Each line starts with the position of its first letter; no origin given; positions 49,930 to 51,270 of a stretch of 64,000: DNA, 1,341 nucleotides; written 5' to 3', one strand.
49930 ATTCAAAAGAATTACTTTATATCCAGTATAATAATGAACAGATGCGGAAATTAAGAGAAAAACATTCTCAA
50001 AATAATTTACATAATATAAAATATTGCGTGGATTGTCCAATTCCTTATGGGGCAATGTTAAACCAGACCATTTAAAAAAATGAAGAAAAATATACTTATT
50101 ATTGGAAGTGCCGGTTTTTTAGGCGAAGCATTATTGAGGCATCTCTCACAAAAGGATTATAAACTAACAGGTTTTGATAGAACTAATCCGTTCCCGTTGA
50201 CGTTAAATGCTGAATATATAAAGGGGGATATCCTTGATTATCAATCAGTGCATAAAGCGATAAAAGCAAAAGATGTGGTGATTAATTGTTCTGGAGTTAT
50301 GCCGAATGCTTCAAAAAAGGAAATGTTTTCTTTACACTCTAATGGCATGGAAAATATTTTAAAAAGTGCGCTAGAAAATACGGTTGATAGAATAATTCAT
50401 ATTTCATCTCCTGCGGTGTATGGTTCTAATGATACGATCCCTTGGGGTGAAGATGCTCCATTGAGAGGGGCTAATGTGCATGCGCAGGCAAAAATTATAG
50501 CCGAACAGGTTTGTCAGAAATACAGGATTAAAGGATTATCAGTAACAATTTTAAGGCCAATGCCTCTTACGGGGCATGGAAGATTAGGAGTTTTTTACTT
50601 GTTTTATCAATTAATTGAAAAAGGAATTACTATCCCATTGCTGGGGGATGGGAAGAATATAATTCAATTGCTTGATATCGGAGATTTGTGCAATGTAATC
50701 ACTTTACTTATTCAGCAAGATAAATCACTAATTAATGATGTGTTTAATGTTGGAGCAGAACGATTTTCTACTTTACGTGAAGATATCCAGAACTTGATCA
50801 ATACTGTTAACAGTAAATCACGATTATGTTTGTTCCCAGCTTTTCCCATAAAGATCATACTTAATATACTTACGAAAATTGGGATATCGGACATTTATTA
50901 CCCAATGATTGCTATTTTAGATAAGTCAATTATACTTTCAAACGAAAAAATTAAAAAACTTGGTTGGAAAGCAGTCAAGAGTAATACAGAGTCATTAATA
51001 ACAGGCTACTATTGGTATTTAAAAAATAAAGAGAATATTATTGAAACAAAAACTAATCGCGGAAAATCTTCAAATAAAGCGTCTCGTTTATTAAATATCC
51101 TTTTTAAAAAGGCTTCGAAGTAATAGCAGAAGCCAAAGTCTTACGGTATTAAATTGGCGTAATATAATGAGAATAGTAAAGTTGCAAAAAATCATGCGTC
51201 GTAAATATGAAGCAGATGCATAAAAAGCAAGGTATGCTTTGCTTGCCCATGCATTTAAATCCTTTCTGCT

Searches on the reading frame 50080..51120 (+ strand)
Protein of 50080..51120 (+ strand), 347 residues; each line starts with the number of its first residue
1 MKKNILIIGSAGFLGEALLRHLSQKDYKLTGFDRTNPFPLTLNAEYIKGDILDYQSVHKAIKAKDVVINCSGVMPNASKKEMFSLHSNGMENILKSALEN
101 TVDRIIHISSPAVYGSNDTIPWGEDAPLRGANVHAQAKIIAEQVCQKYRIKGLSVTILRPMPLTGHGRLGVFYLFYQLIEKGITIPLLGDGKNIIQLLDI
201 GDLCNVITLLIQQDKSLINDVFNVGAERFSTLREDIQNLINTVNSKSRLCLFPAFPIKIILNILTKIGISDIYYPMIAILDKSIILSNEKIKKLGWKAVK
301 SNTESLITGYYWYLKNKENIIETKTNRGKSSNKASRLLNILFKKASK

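Call 7: search_protein_families(library=pfam, proteins=[window:50080-51120:+], max_evalue=0.001)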
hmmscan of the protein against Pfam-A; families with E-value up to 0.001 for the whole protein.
window:50080-51120:+ (347 aa): 8 families
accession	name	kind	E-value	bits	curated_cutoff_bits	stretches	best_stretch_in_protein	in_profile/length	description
PF01370.27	Epimerase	-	2.5e-35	122.5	20.9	1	5-225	1-240/240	NAD dependent epimerase/dehydratase family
PF16363.11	GDP_Man_Dehyd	-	2.9e-17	63.6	27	1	6-226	1-249/332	GDP-mannose 4,6 dehydratase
PF01073.25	3Beta_HSD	-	9.2e-14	51.6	22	1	6-205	1-223/280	3-beta hydroxysteroid dehydrogenase/isomerase family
PF13460.12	NAD_binding_10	-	1.4e-13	51.5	27.2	1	9-165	1-148/184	NAD(P)H-binding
PF04321.23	RmlD_sub_bind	-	1.1e-12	48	27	1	4-159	2-147/287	RmlD substrate binding domain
PF07993.18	NAD_binding_4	-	6.2e-07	29.3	20.1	1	55-172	80-216/258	Male sterility protein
PF05368.20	NmrA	-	8.8e-05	22.7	27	1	1-82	1-79/298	NmrA-like family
PF03435.24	Sacchrp_dh_NADP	-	0.00086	20.1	25.1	0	5-73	1-78/129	Saccharopine dehydrogenase NADP binding domain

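Call 64: search_protein_families(library=ncbifam, proteins=[window:50080-51120:+], max_evalue=0.00001)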
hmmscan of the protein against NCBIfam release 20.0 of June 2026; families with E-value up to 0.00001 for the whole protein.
window:50080-51120:+ (347 aa): 15 families
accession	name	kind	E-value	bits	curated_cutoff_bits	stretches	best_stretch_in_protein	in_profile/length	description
NF042423.1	oxyalk_red_Shew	equivalog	8.3e-18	64.5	580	1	3-162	9-173/331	2-alkyl-3-oxoalkanoate reductase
TIGR04180.1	EDH_00030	hypoth_equivalog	2.1e-16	59.9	475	1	5-246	1-259/297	NAD-dependent 4,6-dehydratase LegB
TIGR03466.1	HpnA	hypoth_equivalog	2.6e-16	59.4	367.65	1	4-161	2-168/327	hopanoid-associated sugar epimerase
NF042422.1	oxyalk_red_OleD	equivalog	1.1e-15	57.9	580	1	4-196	2-200/329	2-alkyl-3-oxoalkanoate reductase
TIGR01181.1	dTDP_gluc_dehyt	equivalog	5e-14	52.1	365.1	1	4-318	1-316/321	dTDP-glucose 4,6-dehydratase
TIGR01179.1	galE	equivalog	1.3e-13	50.5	262.3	1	4-160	1-173/332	UDP-glucose 4-epimerase GalE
TIGR01777.1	yfcH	hypoth_equivalog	1.5e-11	44.4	207.35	1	5-261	1-258/292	TIGR01777 family oxidoreductase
NF047922.1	GDPFucSynFcl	equivalog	2.6e-10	40.3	500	1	2-164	2-163/308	GDP-L-fucose synthase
NF004520.0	PRK05865.1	equivalog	2.3e-09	35.7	1509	1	5-112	3-105/854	sugar epimerase family protein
NF041293.1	G6PDh_Azf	equivalog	5.1e-09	35.9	400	1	1-119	1-124/252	NAD-dependent glucose-6-phosphate dehydrogenase Azf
NF052578.1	StrlDmthSdmBMthl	equivalog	8.7e-09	35.6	600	1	5-165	3-171/328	sterol demethylase protein SdmB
NF050030.1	thlkprotThyD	equivalog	1.4e-08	34.3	400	1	5-261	3-267/305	thylakoid membrane protein ThyD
TIGR01214.1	rmlD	equivalog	1.4e-08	34.2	224.05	1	5-150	2-140/285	dTDP-4-dehydrorhamnose reductase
TIGR02197.1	heptose_epim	equivalog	4.1e-07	29.5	274.6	0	5-149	1-153/316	ADP-glyceromanno-heptose 6-epimerase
TIGR01746.1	Thioester-redct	subfamily_domain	2.2e-06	27.2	213.35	0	79-171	105-203/371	thioester reductase domain-containing protein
